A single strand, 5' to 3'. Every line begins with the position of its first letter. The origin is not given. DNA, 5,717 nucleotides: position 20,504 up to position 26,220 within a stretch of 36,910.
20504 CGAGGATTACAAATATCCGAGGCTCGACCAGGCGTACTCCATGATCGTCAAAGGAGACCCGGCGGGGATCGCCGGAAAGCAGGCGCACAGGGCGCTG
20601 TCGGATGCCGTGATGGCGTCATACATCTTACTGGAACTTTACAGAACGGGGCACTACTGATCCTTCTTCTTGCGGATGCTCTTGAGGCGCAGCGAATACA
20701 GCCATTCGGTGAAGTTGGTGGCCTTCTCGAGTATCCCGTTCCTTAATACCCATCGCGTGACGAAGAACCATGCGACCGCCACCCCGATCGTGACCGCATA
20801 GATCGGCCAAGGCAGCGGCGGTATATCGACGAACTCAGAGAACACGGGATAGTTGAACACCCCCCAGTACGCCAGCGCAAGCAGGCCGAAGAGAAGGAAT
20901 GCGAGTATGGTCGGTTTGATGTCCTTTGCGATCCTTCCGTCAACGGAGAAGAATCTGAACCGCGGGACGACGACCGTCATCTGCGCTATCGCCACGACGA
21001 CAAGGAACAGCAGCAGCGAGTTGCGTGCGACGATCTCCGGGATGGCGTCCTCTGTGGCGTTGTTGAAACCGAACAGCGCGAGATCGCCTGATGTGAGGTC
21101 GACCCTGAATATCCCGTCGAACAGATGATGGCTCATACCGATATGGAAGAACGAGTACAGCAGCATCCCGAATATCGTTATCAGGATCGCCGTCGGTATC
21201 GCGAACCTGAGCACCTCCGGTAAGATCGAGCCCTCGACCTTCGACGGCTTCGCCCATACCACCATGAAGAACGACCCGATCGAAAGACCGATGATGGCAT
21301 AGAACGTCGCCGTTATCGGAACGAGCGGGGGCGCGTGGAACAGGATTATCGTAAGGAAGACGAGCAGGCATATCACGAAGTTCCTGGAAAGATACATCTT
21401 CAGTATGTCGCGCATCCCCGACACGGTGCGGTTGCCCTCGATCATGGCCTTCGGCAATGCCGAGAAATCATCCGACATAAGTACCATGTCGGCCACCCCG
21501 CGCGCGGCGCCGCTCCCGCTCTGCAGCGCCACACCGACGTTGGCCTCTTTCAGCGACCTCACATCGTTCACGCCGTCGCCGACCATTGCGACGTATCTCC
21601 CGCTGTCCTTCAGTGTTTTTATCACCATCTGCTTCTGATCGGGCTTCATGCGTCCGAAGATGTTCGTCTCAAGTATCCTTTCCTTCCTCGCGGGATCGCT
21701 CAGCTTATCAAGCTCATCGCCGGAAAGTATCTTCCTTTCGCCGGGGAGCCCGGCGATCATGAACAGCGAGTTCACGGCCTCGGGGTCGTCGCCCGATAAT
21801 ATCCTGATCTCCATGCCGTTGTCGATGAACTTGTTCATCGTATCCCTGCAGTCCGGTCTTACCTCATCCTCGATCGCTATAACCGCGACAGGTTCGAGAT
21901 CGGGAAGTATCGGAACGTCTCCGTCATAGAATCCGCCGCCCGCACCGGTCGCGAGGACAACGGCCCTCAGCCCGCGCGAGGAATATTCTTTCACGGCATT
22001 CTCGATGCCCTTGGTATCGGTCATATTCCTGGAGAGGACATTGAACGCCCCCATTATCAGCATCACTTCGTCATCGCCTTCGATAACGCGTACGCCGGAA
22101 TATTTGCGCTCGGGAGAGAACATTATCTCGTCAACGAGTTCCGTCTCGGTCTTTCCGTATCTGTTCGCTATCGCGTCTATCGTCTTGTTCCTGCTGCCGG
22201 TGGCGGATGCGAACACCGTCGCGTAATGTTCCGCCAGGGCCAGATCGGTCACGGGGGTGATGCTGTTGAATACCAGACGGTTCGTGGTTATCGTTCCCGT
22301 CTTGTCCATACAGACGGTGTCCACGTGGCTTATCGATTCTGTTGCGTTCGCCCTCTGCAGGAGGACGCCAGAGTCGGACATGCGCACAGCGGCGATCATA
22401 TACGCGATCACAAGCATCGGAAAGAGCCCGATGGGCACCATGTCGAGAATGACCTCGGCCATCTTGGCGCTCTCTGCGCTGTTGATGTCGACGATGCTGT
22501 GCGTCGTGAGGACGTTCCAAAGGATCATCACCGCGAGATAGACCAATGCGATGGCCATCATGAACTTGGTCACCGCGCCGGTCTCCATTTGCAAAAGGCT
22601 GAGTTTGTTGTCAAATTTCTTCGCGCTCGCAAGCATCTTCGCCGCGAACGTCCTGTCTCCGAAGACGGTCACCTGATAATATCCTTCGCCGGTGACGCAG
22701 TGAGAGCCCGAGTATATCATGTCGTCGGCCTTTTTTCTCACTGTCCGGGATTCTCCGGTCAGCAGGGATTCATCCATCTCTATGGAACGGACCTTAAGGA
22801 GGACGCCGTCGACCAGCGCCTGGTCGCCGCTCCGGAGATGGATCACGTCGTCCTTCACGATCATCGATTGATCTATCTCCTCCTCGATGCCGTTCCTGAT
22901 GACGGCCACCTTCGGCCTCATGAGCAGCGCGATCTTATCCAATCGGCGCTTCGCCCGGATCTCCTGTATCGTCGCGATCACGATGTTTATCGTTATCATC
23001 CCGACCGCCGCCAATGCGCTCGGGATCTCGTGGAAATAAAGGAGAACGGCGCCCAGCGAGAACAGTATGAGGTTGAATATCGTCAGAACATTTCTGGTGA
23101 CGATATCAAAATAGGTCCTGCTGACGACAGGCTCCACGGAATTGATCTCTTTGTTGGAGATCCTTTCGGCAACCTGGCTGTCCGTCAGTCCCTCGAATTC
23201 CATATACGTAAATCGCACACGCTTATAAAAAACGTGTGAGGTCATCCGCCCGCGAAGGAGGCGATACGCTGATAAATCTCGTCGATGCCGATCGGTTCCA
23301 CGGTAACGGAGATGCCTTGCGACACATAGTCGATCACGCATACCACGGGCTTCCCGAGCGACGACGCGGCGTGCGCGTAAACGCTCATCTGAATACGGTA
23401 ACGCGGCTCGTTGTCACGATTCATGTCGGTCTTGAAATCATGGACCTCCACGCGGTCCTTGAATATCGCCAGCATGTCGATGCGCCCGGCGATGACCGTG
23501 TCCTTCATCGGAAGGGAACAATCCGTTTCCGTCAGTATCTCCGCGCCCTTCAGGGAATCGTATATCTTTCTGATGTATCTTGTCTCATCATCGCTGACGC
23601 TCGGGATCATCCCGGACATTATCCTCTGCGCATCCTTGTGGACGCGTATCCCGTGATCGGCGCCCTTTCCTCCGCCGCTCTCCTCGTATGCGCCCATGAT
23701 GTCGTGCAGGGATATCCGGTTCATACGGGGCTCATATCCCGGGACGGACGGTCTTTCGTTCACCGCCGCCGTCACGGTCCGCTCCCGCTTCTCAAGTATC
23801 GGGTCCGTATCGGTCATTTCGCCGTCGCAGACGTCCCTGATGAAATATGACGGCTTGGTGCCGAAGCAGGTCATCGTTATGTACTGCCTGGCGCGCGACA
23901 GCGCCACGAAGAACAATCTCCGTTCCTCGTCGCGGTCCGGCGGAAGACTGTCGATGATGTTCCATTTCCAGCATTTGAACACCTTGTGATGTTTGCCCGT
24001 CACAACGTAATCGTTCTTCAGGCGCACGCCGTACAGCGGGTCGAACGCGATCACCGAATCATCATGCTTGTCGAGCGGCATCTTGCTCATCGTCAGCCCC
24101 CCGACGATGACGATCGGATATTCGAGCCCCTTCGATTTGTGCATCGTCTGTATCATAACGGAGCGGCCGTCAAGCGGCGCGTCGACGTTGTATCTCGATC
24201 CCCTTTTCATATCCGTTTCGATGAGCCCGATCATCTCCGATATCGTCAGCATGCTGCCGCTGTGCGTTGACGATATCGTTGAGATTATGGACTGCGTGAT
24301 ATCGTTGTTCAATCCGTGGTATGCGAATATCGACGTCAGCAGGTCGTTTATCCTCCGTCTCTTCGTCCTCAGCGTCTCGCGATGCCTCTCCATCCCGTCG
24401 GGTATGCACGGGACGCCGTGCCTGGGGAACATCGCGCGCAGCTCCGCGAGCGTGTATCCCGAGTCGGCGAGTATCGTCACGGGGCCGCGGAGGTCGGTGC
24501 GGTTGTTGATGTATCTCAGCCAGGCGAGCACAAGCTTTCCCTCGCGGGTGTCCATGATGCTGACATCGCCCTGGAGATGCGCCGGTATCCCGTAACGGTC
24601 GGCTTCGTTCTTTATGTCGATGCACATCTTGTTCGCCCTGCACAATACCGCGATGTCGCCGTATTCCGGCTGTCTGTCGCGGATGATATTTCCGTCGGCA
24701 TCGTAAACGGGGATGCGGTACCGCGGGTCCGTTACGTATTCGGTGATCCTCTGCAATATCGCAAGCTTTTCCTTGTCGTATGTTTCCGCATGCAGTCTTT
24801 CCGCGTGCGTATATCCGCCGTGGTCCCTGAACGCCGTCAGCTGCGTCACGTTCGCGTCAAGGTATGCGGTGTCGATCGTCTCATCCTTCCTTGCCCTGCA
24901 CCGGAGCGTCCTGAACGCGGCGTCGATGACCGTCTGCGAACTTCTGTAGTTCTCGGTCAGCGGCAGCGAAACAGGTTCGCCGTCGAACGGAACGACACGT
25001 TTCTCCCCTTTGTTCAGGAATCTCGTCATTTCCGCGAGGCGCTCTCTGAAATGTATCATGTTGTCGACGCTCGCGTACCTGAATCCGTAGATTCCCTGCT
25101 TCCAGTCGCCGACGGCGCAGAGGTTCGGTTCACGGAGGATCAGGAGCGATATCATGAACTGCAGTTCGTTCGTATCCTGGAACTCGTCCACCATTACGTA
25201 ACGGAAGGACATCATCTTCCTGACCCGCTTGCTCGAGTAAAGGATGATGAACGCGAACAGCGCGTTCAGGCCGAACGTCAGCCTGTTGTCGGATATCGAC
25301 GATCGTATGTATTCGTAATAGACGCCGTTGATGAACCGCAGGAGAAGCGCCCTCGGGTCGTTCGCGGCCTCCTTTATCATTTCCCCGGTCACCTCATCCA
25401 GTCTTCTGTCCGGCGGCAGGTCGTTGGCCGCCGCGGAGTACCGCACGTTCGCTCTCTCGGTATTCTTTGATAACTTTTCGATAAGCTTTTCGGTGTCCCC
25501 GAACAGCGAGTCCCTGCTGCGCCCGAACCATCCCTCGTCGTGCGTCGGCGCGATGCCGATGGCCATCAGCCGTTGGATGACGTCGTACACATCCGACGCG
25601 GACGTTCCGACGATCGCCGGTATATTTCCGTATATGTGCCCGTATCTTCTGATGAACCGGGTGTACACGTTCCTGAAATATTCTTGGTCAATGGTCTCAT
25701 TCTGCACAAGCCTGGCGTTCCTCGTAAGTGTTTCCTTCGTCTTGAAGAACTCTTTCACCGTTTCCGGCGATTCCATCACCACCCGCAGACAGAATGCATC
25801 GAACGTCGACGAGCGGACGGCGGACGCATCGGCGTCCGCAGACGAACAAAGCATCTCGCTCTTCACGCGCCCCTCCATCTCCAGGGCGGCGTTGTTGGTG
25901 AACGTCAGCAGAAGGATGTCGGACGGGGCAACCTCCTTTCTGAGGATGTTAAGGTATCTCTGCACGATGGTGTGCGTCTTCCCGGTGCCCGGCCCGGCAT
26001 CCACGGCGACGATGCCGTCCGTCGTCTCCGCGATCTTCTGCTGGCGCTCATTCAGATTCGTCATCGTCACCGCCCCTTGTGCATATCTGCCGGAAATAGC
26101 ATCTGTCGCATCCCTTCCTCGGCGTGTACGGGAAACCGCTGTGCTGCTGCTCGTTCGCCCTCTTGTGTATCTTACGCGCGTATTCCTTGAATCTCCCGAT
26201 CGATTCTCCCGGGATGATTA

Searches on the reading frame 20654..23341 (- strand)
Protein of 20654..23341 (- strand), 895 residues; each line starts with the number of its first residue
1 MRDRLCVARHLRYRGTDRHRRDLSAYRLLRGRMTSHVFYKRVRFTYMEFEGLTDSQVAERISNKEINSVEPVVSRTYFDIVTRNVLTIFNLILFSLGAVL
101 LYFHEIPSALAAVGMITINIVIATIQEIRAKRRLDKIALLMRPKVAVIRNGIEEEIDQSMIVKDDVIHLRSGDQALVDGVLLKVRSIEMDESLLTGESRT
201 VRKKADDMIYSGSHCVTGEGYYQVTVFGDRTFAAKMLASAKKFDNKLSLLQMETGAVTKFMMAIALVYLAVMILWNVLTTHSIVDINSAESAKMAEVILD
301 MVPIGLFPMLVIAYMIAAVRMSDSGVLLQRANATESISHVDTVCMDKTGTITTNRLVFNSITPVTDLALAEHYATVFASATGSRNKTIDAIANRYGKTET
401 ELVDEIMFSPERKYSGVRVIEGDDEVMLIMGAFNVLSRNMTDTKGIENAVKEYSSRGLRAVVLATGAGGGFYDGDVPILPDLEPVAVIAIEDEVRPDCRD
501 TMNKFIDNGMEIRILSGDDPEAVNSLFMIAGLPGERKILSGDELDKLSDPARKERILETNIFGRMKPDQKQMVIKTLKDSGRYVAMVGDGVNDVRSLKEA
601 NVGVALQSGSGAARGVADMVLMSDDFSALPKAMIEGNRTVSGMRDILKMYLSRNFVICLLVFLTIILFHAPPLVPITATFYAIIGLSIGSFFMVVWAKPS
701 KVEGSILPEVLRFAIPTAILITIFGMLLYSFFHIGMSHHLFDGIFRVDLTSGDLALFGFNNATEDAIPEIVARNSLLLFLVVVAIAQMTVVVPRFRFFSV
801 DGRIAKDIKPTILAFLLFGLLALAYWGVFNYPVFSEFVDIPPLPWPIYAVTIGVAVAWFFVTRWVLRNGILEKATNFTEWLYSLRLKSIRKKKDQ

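Call 9: search_protein_families(library=pfam, proteins=[window:20654-23341:-], max_evalue=0.01)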
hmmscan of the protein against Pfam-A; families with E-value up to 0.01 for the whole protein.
window:20654-23341:- (895 aa): 3 families
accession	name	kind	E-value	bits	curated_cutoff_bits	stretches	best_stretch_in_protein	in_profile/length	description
PF00122.25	E1-E2_ATPase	-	6.3e-31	107.7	28.1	1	141-322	3-179/181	E1-E2 ATPase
PF00702.32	Hydrolase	-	1e-18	68.9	26.4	1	340-601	1-191/191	haloacid dehalogenase-like hydrolase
PF08282.18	Hydrolase_3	-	0.00054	20.2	20.9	1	571-631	193-253/255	haloacid dehalogenase-like hydrolase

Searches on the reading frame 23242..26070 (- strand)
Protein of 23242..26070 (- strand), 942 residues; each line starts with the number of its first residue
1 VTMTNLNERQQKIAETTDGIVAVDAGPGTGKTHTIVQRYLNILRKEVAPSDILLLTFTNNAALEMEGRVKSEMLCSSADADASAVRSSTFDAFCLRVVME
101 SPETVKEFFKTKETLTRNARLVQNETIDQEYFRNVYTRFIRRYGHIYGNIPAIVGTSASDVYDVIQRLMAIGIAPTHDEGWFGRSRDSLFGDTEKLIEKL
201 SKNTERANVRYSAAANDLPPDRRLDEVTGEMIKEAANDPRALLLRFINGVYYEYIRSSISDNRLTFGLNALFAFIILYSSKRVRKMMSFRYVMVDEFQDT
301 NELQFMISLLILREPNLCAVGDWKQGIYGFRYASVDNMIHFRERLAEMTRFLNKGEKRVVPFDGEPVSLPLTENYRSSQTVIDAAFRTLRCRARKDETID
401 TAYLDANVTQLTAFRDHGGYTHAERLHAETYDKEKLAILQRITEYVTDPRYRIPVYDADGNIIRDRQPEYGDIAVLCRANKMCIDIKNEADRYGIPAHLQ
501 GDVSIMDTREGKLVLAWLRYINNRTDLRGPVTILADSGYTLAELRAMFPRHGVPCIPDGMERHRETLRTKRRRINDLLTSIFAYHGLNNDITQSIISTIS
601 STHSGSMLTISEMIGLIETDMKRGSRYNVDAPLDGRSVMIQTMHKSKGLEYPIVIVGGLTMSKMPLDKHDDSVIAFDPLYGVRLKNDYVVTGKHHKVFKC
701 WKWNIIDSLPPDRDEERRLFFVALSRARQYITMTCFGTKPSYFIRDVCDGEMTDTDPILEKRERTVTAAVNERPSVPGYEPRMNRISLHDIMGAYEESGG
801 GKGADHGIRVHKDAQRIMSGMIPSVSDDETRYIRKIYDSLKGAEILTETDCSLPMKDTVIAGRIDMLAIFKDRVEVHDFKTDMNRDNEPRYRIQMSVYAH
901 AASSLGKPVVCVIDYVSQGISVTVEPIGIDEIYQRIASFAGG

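Call 9: search_protein_families(library=pfam, proteins=[window:23242-26070:-], max_evalue=0.01)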
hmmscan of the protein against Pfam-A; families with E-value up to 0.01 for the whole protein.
window:23242-26070:- (942 aa): 7 families
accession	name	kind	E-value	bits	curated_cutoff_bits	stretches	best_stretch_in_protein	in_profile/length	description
PF00580.27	UvrD-helicase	-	2.6e-45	155.7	23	1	6-344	1-269/271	UvrD/REP helicase N-terminal domain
PF13361.12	UvrD_C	-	4.3e-25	89.3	25.6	2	632-735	284-347/350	UvrD-like helicase C-terminal domain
PF13245.12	AAA_19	-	1.1e-14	55.2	25.1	1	15-331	8-134/134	AAA domain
PF13538.12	UvrD_C_2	-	1.2e-07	31.9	27.4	0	640-658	4-24/52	UvrD-like helicase C-terminal domain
PF13086.12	AAA_11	-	2.2e-06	28.1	27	1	15-325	14-249/257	AAA domain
PF12705.13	PDDEXK_1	-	0.00017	22.1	22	1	852-905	120-172/247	PD-(D/E)XK nuclease superfamily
PF01443.25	Viral_helicase1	-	0.0095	16.2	21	0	22-44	2-22/228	Viral superfamily 1 RNA helicase core domain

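Call 79: search_protein_families(library=padloc, proteins=[window:23242-26070:-], max_evalue=0.00001)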
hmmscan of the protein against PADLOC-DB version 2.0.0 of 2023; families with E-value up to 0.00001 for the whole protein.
window:23242-26070:- (942 aa): 45 families (the best 25 are shown)
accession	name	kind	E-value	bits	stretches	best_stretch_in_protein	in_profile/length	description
PDLC03802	RTasHel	-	1.6e-43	147.5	2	1-110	1-111/675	DRT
PDLC00117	GajB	-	1e-35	121.4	3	7-141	16-140/604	UrvD helicase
PDLC00114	GajB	-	1.6e-32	110.9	2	3-99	5-97/635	UrvD helicase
PDLC00132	GajB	-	1.7e-31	107.5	2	4-105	2-96/625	UrvD helicase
PDLC00103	GajB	-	2.9e-31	107.1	2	256-345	177-270/612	UrvD helicase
PDLC00127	GajB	-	3e-29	100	2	248-383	159-283/594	UrvD helicase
PDLC00123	GajB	-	1.1e-25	88.3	2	254-342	140-231/540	UrvD helicase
PDLC00112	GajB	-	1.3e-25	88.1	2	3-99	4-96/581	UrvD helicase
PDLC00107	GajB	-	7.4e-24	82.3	2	253-339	177-266/587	UrvD helicase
PDLC00119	GajB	-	2.5e-22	77.6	1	265-342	193-273/565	UrvD helicase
PDLC00130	GajB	-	4.2e-22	76.1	2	5-139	3-136/589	UrvD helicase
PDLC00136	GajB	-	1.9e-21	74.6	2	3-69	3-67/570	UrvD helicase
PDLC00104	GajB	-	1.6e-20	71.4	1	259-354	134-231/574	UrvD helicase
PDLC00134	GajB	-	4.6e-19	66.8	2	6-115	17-123/431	UrvD helicase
PDLC00129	GajB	-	3.8e-18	63.4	2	288-385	226-305/594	UrvD helicase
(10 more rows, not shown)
